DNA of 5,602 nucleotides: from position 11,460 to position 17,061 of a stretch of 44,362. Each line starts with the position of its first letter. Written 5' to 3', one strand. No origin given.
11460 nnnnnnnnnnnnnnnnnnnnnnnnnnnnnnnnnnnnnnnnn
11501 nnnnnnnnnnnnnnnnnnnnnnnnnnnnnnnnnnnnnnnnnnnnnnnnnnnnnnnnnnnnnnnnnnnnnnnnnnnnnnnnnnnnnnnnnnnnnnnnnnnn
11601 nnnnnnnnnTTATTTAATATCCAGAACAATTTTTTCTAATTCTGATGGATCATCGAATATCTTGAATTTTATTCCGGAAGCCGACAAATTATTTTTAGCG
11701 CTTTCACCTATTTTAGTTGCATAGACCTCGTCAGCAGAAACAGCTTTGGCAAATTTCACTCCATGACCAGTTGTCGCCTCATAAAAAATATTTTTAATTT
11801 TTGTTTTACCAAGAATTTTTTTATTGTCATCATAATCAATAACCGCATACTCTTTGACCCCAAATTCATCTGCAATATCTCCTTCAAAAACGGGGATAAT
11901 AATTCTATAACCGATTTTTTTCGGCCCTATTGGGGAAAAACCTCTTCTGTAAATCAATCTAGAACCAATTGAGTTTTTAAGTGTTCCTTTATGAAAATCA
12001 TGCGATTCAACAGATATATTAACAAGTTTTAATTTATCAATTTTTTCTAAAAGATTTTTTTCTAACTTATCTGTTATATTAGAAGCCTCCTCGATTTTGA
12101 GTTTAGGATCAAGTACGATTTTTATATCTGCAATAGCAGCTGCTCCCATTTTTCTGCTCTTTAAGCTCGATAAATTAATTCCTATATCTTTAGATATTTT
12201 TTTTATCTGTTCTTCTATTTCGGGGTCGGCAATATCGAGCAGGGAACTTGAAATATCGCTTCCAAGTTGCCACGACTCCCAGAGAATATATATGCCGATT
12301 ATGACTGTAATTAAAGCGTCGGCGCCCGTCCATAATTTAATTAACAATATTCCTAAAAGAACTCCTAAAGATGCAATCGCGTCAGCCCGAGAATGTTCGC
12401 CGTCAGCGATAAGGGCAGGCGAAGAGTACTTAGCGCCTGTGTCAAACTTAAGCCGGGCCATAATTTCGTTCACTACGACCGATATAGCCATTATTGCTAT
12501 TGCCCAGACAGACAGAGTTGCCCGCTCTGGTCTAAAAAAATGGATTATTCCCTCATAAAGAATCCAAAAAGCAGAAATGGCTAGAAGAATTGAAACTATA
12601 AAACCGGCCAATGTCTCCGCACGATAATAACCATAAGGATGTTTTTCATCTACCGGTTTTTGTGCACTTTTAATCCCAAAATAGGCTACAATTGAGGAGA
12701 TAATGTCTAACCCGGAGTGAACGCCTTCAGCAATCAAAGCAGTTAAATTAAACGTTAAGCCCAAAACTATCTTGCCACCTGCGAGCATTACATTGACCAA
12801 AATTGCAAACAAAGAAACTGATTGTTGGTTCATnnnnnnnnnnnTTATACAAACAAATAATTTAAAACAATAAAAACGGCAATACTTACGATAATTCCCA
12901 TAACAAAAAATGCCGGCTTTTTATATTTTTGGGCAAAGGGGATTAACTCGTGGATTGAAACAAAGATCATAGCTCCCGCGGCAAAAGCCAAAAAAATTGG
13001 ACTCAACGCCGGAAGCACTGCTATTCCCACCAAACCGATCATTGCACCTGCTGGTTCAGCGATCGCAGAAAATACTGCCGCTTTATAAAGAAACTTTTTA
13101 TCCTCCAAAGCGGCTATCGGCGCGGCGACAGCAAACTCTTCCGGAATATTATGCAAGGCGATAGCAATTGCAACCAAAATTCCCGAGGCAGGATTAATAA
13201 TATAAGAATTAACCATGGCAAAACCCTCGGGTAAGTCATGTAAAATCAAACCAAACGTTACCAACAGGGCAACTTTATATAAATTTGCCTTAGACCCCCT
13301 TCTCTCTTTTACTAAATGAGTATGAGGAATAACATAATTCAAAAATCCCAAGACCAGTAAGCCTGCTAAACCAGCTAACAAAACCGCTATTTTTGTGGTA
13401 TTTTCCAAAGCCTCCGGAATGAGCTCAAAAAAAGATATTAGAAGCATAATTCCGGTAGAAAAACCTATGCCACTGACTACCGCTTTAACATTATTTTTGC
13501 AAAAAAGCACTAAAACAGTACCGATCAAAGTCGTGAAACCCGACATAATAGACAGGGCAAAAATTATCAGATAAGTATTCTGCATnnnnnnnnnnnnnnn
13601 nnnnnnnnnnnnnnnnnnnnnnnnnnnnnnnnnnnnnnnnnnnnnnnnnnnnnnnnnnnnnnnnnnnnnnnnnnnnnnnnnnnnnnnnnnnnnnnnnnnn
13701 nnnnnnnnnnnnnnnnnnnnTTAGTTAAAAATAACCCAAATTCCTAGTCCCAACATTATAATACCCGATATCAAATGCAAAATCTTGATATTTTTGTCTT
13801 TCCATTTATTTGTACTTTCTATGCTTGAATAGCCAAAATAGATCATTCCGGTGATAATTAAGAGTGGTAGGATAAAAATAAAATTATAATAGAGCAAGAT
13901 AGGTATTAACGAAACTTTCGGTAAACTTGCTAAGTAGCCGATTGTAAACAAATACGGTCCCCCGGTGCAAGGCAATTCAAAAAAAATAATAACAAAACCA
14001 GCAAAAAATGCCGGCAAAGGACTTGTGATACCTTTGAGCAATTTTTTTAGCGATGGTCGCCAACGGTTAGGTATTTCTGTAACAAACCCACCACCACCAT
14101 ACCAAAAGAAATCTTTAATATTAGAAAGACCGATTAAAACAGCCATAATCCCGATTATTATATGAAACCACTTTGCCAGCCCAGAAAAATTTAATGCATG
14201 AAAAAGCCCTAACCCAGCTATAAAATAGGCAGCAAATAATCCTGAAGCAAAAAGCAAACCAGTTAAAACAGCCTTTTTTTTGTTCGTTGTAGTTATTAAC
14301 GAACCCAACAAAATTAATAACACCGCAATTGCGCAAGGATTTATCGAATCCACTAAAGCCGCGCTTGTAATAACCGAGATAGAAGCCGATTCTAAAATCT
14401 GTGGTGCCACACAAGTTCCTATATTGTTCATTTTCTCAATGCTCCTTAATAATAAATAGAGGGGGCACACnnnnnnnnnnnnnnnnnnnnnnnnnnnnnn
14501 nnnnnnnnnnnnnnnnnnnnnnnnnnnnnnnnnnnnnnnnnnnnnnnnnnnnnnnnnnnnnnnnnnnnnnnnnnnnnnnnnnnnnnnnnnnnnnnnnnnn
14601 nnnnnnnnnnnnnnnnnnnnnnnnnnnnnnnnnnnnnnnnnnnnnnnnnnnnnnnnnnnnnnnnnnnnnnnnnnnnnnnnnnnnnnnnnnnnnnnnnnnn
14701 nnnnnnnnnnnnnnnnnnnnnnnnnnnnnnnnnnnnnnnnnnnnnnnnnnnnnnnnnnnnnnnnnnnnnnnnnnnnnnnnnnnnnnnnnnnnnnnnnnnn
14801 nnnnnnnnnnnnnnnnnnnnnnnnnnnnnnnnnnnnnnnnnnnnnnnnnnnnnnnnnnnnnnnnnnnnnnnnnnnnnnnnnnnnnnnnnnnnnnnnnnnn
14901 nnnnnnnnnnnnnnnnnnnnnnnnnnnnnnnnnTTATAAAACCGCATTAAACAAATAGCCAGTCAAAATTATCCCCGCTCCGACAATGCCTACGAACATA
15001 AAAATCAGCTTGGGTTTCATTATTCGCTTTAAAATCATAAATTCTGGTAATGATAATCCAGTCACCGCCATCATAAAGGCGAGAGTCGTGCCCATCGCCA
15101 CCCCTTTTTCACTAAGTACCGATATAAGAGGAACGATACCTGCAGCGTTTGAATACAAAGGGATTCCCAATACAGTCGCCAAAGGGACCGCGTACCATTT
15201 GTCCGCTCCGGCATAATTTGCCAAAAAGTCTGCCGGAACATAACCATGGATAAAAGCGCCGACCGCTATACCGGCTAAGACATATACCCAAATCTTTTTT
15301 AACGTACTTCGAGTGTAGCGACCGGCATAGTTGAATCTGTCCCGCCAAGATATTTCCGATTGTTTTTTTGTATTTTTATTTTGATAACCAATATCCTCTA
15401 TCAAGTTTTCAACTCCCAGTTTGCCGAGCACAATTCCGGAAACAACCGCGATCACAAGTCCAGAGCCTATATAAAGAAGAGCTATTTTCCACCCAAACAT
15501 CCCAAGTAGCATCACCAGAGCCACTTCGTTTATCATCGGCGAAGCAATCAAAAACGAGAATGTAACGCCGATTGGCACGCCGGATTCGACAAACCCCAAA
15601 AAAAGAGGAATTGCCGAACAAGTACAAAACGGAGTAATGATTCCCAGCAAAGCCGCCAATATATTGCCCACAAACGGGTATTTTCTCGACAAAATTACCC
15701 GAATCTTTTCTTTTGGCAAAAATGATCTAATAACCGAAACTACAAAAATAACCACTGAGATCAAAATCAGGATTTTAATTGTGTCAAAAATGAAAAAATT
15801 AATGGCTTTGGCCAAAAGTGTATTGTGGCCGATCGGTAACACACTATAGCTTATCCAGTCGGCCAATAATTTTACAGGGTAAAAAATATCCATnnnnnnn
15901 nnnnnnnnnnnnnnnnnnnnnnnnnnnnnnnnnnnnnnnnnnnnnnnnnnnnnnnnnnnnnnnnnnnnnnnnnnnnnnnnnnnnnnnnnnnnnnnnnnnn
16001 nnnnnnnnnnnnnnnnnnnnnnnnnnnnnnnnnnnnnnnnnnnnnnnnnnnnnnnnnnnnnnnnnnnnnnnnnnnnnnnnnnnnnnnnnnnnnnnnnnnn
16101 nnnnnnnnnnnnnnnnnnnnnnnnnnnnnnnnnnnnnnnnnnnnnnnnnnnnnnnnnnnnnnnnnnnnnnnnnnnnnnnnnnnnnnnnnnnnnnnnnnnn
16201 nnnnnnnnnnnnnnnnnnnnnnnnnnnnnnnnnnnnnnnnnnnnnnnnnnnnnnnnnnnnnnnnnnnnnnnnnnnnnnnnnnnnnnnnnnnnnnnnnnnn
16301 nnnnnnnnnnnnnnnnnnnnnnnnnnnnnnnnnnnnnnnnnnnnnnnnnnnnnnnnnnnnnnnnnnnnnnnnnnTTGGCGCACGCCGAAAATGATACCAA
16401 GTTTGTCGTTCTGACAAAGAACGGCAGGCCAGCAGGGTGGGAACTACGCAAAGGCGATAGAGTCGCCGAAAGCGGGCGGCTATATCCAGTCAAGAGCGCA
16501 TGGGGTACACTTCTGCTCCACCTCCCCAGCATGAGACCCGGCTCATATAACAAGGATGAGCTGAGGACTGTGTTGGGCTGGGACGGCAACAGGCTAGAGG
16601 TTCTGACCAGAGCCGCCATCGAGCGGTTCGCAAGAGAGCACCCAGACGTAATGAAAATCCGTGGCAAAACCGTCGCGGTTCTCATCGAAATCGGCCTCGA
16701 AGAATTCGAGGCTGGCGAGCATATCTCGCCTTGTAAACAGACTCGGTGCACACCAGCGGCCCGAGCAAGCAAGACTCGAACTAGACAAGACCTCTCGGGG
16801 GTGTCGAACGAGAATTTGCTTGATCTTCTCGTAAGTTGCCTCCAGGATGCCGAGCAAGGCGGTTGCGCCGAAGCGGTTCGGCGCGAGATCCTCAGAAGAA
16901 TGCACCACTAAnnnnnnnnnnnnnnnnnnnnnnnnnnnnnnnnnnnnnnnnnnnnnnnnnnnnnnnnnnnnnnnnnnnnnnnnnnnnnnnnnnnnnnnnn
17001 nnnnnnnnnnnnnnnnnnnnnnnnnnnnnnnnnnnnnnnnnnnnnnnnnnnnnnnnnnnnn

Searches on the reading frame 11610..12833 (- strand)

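Call 84: search_protein_families(library=pfam, proteins=[window:11610-12833:-], max_evalue=0.00001)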
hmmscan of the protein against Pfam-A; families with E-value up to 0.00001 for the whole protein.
window:11610-12833:- (407 aa): 2 families
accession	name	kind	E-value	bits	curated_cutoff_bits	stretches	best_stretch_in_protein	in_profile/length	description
PF01545.26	Cation_efflux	-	7.1e-48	163.4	26.6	1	8-199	2-198/198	Cation efflux family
PF16916.11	ZT_dimer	-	1.1e-08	35.4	26.7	1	205-277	4-77/78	Dimerisation domain of Zinc Transporter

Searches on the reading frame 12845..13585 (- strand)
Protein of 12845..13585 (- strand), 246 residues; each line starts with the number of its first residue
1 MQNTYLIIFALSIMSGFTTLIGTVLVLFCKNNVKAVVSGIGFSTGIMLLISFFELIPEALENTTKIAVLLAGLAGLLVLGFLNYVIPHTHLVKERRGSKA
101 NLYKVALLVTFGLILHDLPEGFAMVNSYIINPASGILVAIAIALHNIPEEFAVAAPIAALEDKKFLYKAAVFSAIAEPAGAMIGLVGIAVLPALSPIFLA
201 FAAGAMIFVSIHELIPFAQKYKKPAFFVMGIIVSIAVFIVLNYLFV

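Call 84: search_protein_families(library=pfam, proteins=[window:12845-13585:-], max_evalue=0.00001)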
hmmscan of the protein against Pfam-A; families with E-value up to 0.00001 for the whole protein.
window:12845-13585:- (246 aa): 1 family
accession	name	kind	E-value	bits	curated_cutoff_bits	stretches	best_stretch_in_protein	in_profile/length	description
PF02535.28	Zip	-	8.9e-24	84.7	35.1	1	94-221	166-299/323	ZIP Zinc transporter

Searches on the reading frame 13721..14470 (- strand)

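Call 85: search_protein_families(library=pfam, proteins=[window:13721-14470:-], max_evalue=0.00001)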
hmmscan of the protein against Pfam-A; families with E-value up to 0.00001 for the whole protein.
window:13721-14470:- (249 aa): 1 family
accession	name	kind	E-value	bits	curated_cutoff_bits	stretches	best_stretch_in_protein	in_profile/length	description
PF11139.14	SfLAP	-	9.8e-09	35.4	35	1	36-247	3-208/213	Sap, sulfolipid-1-addressing protein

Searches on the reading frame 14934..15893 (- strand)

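Call 85: search_protein_families(library=pfam, proteins=[window:14934-15893:-], max_evalue=0.00001)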
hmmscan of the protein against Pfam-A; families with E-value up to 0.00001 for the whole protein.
window:14934-15893:- (319 aa): 1 family
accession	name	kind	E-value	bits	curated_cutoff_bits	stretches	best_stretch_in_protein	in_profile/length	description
PF03773.19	ArsP_1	-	2.6e-75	253.8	32.3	1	27-316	2-293/294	Predicted permease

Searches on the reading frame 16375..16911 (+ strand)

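Call 12: search_protein_families(library=pfam, proteins=[window:16375-16911:+], max_evalue=1)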
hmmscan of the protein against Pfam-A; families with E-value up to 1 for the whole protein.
window:16375-16911:+ (178 aa): 2 families
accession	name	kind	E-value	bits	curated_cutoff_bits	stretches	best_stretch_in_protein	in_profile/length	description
PF14357.11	DUF4404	-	0.035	15.2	27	1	79-108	54-83/83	Domain of unknown function (DUF4404)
PF05004.19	IFRD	-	0.14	11.5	25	1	41-115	190-254/306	Interferon-related developmental regulator (IFRD)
